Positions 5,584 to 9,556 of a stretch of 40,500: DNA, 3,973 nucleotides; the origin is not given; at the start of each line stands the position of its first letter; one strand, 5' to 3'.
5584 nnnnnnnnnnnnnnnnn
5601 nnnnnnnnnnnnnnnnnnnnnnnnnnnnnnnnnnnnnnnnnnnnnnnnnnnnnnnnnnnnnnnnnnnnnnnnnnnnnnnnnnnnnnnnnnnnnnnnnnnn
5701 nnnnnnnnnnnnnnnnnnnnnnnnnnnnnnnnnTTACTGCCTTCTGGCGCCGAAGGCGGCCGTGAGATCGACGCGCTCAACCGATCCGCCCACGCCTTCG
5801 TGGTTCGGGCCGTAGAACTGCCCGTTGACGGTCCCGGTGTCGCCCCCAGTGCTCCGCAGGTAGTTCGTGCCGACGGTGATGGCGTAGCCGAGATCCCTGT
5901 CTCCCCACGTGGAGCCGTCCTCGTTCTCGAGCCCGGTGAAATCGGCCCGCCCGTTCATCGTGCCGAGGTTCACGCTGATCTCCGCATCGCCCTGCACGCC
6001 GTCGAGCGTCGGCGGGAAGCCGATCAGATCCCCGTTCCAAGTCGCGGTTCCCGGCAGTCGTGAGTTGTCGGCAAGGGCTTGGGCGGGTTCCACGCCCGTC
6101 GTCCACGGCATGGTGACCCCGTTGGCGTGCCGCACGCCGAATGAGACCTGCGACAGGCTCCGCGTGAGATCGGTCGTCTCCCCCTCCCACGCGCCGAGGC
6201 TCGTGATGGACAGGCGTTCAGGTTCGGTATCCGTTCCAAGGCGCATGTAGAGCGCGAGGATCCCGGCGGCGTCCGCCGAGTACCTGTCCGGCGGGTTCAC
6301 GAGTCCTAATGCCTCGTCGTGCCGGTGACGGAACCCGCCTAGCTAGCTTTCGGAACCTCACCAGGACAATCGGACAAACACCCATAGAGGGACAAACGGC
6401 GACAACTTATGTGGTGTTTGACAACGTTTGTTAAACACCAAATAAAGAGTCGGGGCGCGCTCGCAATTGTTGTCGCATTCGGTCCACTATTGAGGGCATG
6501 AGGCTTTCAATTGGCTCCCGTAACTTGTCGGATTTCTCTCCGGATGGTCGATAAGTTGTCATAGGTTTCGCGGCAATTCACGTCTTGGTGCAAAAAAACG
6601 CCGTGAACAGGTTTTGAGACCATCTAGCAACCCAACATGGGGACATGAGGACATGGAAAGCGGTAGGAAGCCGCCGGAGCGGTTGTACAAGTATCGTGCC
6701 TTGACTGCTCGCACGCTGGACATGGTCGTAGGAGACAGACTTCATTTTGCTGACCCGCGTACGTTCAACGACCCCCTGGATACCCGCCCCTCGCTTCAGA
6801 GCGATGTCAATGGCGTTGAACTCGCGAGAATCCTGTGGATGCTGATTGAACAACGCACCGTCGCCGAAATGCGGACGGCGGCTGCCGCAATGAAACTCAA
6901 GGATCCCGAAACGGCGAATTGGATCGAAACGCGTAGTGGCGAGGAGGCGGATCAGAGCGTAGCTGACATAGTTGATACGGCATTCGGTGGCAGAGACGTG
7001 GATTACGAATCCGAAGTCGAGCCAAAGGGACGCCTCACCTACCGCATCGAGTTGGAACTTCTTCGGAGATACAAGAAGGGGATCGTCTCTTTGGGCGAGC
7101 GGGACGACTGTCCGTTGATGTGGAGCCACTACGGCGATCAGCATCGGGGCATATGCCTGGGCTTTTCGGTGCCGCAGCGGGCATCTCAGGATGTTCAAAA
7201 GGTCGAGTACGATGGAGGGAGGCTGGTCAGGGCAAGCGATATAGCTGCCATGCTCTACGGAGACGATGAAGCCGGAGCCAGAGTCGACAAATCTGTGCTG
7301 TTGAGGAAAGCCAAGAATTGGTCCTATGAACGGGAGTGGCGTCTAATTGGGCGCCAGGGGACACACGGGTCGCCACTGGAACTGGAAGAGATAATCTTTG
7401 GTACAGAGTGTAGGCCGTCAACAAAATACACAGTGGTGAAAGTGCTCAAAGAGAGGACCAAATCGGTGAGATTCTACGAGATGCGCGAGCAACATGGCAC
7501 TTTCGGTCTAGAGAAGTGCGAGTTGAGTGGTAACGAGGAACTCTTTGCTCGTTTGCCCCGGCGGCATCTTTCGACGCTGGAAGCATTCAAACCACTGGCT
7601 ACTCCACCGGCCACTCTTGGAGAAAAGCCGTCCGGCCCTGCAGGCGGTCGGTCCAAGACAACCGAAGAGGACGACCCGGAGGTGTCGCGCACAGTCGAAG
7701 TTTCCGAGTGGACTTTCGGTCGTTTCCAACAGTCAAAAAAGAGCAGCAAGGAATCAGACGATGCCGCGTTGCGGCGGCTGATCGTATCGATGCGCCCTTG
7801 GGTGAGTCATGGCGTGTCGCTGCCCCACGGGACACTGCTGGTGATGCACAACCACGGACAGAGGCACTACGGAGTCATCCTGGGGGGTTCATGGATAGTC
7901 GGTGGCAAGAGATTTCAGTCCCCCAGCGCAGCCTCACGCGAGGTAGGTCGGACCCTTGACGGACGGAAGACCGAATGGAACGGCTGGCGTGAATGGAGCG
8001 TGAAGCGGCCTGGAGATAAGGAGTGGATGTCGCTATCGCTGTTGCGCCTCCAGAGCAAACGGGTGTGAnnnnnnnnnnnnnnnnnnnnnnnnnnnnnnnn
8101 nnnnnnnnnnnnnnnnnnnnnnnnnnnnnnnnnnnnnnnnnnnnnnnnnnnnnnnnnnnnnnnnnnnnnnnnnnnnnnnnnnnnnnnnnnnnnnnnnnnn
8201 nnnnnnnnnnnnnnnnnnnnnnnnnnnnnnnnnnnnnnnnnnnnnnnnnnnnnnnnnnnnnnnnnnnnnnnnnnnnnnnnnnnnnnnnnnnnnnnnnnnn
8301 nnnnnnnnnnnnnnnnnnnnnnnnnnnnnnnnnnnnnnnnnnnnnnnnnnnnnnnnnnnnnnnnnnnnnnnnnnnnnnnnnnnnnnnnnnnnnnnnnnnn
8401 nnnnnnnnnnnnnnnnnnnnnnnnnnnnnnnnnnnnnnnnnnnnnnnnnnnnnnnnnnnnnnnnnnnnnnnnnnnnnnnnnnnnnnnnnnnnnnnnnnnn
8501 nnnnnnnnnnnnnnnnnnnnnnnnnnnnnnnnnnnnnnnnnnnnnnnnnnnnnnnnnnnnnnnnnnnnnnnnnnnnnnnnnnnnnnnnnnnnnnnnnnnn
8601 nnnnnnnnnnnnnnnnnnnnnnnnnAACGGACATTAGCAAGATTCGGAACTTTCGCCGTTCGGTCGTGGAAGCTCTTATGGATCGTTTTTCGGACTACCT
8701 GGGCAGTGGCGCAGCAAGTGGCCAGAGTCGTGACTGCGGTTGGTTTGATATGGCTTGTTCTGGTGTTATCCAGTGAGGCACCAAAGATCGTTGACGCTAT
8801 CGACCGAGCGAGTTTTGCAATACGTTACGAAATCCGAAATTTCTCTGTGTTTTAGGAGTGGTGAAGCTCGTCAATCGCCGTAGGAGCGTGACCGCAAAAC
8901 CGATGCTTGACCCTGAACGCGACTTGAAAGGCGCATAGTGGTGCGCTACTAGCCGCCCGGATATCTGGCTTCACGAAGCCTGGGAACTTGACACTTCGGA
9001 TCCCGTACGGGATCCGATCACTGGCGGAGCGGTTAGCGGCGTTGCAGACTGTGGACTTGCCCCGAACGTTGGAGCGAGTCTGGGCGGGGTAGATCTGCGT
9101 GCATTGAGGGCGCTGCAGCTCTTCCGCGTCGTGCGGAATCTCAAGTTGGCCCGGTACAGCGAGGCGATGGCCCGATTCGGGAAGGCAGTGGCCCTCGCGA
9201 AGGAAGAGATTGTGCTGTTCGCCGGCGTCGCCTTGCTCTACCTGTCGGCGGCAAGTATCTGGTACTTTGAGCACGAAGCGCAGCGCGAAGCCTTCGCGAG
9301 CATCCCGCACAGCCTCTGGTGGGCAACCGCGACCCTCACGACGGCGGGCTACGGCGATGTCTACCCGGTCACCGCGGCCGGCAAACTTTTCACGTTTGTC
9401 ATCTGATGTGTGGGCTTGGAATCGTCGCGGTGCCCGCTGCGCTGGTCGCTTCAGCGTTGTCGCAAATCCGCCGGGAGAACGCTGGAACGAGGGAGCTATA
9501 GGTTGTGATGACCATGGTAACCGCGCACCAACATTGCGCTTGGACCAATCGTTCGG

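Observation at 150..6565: Dispersed 150-420 bp repeat resolves into abutting TGT...ACA element ends separated by ACGTT/ACGCG, suggesting a tandem array of Tn7/Tn5053-like units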

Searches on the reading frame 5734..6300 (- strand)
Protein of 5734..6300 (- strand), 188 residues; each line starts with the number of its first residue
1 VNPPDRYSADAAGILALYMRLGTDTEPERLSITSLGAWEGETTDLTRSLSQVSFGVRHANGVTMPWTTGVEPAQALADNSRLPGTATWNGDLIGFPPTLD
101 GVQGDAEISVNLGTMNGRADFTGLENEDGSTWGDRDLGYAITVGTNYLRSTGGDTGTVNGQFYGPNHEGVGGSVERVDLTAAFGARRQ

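Call 38: search_protein_families(library=pfam, proteins=[window:5734-6300:-], max_evalue=0.01)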
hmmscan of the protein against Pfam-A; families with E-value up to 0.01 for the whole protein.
window:5734-6300:- (188 aa): 1 family
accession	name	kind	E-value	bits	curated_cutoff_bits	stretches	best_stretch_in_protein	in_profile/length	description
PF01298.24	TbpB_B_D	-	0.00031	21.7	26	1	146-187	86-126/126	C-lobe and N-lobe beta barrels of Tf-binding protein B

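Call 94: find_encoding_contigs(protein=window:5734-6300:-, flank=10000, max_places=8)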
Protein window:5734-6300:- (188 aa): 1 contig read that carries it; 1 place shown.
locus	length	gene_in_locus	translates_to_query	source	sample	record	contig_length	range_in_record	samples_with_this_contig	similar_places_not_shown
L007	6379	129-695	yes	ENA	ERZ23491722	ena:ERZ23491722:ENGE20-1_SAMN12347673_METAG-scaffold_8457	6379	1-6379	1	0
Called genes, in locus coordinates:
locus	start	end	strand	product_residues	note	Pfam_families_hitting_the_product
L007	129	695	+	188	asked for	-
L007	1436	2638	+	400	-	PF09995:MPAB_Lcp_cat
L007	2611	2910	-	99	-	-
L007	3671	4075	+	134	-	PF20432:Xre-like-HTH, PF09722:Xre_MbcA_ParS_C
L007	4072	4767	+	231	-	PF08808:RES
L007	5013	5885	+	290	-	-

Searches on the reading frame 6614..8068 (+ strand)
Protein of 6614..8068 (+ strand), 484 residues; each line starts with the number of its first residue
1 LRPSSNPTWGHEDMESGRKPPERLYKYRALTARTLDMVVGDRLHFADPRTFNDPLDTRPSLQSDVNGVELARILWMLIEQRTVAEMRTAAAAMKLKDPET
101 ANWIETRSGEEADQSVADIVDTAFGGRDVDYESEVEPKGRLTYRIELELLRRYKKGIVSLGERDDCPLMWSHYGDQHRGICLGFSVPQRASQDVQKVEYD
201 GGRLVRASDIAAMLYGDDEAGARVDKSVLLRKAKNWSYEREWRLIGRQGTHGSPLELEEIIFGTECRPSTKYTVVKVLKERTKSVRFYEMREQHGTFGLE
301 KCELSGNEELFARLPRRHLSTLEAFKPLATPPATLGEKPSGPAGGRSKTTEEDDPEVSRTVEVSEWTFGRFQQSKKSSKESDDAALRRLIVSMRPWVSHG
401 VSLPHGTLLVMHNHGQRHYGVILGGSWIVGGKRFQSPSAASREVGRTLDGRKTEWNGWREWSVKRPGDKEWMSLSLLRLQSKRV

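Call 38: search_protein_families(library=pfam, proteins=[window:6614-8068:+], max_evalue=0.01)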
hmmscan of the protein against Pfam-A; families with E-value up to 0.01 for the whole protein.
window:6614-8068:+ (484 aa): 2 families
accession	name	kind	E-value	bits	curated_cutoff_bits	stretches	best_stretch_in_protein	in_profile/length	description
PF11185.13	DUF2971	-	4.5e-09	38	22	1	169-244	1-89/89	Protein of unknown function (DUF2971)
PF18755.6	RAMA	-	4.7e-05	23.7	35.2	1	382-478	10-98/107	Restriction Enzyme Adenine Methylase Associated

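Call 73: search_protein_families(library=padloc, proteins=[window:6614-8068:+], max_evalue=0.00001)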
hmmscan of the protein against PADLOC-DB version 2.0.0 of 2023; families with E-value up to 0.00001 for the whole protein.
window:6614-8068:+ (484 aa): 4 families
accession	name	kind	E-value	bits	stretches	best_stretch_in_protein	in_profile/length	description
PDLC04990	PDC-S31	-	7.9e-42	141.8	1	19-300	5-254/259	-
PDLC04991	PDC-S31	-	5.2e-32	109.2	1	153-296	63-196/208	-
PDLC04994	PDC-S31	-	4.4e-23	80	1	154-299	120-268/273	-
PDLC04921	PDC-S14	-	3.1e-07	27.9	1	377-481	174-271/280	-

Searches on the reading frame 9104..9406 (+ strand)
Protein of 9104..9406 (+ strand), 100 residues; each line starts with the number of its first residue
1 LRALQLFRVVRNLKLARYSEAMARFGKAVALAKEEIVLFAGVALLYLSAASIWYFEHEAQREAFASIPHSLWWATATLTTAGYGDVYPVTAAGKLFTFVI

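Call 38: search_protein_families(library=pfam, proteins=[window:9104-9406:+], max_evalue=0.01)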
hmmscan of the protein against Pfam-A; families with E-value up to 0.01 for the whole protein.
window:9104-9406:+ (100 aa): 2 families
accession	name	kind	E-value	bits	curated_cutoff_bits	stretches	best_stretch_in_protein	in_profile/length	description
PF00520.37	Ion_trans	-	3.2e-14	53.2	25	1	2-99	95-213/241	Ion transport protein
PF07885.22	Ion_trans_2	-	3.9e-13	49.5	22.5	1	42-99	2-57/79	Ion channel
